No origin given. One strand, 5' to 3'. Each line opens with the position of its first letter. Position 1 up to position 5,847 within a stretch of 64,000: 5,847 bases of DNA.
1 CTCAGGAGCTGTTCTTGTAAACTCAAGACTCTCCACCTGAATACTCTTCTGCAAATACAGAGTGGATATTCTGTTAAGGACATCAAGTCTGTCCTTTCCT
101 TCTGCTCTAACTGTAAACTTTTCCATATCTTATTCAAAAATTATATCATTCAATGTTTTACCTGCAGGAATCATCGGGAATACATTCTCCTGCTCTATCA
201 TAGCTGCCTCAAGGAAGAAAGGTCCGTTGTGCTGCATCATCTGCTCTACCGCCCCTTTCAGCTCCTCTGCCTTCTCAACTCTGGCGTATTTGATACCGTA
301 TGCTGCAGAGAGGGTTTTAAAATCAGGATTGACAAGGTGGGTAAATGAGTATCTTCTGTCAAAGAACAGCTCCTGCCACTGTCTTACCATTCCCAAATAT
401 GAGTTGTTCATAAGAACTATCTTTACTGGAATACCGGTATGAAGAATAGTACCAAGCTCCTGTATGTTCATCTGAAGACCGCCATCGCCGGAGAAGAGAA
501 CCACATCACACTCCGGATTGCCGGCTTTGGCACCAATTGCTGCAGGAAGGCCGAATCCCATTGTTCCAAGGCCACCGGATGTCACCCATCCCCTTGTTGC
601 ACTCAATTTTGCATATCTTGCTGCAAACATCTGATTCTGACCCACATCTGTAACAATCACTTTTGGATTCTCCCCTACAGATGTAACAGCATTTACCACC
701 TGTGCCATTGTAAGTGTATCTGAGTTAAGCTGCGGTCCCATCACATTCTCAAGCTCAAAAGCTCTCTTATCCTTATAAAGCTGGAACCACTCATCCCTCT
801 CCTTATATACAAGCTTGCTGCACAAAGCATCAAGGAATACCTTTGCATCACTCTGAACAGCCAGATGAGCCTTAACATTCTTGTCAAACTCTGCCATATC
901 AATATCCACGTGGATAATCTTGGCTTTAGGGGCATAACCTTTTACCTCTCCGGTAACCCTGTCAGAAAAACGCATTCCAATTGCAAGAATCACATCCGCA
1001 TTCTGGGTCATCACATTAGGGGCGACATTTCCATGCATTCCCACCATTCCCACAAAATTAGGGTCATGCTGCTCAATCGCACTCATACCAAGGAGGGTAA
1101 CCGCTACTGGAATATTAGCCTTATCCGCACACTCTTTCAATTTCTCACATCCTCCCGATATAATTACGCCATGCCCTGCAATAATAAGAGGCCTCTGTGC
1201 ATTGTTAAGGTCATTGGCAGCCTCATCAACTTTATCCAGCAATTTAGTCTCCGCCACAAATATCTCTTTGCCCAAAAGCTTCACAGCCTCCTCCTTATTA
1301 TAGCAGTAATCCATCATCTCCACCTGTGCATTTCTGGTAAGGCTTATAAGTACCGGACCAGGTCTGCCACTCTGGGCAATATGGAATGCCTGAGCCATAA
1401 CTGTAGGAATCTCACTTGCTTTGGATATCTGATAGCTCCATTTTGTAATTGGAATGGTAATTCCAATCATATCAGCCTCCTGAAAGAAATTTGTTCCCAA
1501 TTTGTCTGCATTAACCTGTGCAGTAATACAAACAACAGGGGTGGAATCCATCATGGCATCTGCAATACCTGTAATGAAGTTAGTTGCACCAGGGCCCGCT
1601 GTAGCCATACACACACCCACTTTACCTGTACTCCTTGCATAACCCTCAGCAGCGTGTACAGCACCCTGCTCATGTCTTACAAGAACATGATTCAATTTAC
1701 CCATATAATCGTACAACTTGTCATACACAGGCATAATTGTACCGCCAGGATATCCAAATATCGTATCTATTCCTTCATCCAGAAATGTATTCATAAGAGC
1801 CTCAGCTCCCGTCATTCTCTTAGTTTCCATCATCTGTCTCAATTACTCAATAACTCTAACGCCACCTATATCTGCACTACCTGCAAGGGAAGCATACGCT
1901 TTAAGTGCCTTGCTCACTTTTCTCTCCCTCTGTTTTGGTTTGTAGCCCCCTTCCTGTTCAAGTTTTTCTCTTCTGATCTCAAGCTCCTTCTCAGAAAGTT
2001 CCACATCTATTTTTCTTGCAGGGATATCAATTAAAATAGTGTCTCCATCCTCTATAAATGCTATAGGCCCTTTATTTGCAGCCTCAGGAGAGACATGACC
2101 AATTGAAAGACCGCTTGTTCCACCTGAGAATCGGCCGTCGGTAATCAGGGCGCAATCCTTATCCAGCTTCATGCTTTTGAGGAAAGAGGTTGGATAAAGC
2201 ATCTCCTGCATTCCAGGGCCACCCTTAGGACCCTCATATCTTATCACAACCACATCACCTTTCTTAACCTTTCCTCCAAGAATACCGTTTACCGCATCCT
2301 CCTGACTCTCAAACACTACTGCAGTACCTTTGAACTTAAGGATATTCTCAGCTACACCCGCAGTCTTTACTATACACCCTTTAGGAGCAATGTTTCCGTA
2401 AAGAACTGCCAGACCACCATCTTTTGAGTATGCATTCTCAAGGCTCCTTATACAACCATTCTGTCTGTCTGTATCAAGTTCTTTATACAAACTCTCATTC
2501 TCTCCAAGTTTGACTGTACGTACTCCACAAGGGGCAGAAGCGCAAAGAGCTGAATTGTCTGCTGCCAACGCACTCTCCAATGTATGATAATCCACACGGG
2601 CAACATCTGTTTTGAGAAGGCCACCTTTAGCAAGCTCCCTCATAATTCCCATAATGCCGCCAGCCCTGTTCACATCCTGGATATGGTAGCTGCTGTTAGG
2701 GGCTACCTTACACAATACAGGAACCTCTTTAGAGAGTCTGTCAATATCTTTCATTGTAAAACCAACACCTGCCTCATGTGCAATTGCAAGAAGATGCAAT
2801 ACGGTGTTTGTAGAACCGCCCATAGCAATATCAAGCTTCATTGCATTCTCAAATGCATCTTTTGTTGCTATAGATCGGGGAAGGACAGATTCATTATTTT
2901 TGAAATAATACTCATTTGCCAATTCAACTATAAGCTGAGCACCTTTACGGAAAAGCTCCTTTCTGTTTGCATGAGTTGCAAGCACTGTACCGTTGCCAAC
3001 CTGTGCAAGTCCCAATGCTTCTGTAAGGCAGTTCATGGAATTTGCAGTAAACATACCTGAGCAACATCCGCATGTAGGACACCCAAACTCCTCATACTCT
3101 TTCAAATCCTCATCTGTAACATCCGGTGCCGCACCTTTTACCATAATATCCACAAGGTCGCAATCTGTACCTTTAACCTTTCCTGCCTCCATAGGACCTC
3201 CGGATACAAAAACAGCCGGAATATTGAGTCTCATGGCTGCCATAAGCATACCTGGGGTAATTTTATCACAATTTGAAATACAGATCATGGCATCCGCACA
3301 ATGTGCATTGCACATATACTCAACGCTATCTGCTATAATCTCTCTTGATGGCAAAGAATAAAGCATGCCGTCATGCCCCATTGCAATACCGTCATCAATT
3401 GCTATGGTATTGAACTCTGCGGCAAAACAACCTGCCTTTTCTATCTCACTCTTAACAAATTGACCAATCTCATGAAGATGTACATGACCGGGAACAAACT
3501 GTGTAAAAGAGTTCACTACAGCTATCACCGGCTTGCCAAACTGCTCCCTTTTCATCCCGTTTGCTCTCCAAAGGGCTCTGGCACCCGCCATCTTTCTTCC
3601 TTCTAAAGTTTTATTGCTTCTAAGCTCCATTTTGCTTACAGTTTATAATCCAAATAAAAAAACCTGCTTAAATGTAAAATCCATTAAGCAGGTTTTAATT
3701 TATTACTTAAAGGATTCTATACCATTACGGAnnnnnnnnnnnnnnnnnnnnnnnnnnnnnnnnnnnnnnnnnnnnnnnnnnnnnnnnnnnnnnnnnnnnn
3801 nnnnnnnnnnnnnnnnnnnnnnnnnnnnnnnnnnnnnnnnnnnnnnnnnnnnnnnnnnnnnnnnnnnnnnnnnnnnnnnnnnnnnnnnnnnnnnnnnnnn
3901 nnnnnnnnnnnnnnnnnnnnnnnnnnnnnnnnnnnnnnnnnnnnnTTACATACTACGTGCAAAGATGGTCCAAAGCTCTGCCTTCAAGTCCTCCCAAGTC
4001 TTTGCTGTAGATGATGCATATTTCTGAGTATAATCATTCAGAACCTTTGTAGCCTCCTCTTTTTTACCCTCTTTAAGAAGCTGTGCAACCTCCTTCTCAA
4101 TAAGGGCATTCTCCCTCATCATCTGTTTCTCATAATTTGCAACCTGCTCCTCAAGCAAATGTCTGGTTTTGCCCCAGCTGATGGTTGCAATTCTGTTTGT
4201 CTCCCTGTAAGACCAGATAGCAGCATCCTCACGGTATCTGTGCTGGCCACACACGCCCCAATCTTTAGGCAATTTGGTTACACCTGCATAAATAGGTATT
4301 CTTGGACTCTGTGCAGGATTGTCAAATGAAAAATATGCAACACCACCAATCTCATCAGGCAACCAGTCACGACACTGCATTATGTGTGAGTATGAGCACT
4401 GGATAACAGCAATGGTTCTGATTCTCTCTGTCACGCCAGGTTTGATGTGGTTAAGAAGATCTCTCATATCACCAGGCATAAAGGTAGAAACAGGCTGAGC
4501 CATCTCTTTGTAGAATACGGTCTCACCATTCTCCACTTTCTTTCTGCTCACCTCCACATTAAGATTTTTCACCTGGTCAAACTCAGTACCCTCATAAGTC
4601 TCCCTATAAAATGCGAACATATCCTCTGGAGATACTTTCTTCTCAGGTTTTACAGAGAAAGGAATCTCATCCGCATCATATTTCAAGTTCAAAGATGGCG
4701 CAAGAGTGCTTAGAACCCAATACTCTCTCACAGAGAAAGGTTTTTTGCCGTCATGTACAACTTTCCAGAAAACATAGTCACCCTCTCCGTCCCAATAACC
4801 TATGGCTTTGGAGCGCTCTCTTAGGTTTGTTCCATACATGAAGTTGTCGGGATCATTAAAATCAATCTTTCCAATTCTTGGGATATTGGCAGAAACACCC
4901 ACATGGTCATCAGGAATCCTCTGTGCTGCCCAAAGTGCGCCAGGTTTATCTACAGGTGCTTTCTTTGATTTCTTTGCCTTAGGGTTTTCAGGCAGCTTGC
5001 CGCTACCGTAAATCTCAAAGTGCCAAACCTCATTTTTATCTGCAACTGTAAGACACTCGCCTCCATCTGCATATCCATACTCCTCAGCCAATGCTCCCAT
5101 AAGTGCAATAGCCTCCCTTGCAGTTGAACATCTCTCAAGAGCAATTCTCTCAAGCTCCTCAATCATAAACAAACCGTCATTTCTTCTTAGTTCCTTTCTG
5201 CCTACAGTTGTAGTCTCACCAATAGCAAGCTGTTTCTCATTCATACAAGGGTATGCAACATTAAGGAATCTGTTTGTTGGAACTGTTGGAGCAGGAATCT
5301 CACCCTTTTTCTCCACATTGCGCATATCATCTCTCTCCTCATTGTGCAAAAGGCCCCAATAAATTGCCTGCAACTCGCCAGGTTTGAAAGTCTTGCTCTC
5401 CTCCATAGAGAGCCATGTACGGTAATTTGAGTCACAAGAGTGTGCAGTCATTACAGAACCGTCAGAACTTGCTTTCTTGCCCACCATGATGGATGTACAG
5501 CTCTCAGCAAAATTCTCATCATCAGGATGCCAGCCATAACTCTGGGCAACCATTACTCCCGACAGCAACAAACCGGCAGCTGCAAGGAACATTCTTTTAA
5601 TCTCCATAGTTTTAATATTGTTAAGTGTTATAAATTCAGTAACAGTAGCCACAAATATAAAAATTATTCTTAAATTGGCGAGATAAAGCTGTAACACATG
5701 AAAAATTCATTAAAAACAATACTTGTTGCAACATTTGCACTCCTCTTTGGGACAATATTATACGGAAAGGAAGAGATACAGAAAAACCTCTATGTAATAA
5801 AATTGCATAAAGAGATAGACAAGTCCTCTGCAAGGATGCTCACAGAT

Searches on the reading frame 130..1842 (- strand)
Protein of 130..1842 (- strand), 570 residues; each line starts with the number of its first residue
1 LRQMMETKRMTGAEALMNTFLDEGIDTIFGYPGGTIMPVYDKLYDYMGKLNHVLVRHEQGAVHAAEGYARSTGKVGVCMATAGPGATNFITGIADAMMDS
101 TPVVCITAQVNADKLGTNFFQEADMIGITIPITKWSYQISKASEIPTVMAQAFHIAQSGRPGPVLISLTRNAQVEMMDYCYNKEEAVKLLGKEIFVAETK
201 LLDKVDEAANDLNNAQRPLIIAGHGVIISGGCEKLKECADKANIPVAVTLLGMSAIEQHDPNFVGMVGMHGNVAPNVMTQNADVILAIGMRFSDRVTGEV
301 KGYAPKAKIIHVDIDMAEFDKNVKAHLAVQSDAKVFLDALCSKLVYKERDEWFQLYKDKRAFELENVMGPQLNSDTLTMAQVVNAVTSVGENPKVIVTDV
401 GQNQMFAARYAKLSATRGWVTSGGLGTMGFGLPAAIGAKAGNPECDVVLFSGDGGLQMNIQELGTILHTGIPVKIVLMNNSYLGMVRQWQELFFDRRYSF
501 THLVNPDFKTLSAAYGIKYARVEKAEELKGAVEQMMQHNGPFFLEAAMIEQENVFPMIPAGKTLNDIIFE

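Call 26: search_protein_families(library=pfam, proteins=[window:130-1842:-], max_evalue=0.00001)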
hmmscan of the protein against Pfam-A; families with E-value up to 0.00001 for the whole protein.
window:130-1842:- (570 aa): 3 families
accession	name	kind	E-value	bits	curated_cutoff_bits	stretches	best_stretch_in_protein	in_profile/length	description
PF02775.26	TPP_enzyme_C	-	2.3e-50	170.7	21.9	1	399-545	1-150/151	Thiamine pyrophosphate enzyme, C-terminal TPP binding domain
PF00205.28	TPP_enzyme_M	-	1.6e-42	144.9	30.4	1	205-340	1-137/137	Thiamine pyrophosphate enzyme, central domain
PF02776.23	TPP_enzyme_N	-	6.2e-40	136.1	26.8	1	10-125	1-116/119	Thiamine pyrophosphate enzyme, N-terminal TPP binding domain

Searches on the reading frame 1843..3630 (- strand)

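Call 26: search_protein_families(library=pfam, proteins=[window:1843-3630:-], max_evalue=0.00001)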
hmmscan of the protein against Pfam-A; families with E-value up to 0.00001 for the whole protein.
window:1843-3630:- (595 aa): 2 families
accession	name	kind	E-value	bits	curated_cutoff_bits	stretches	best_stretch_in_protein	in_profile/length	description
PF00920.27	ILVD_EDD_N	-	3.5e-127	424.4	27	1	33-352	1-314/316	Dihydroxy-acid/6-phosphogluconate dehydratase N-terminal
PF24877.1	ILV_EDD_C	-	4.9e-75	251.6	27.7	1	393-589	2-190/191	Dihydroxy-acid/6-phosphogluconate dehydratase C-terminal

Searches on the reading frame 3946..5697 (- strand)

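Call 26: search_protein_families(library=pfam, proteins=[window:3946-5697:-], max_evalue=0.00001)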
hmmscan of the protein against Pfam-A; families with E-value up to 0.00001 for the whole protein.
window:3946-5697:- (583 aa): 1 family
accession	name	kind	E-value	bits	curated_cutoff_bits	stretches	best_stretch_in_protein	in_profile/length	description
PF03577.20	Peptidase_C69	-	8e-54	183.6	23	1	66-516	1-397/402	Peptidase family C69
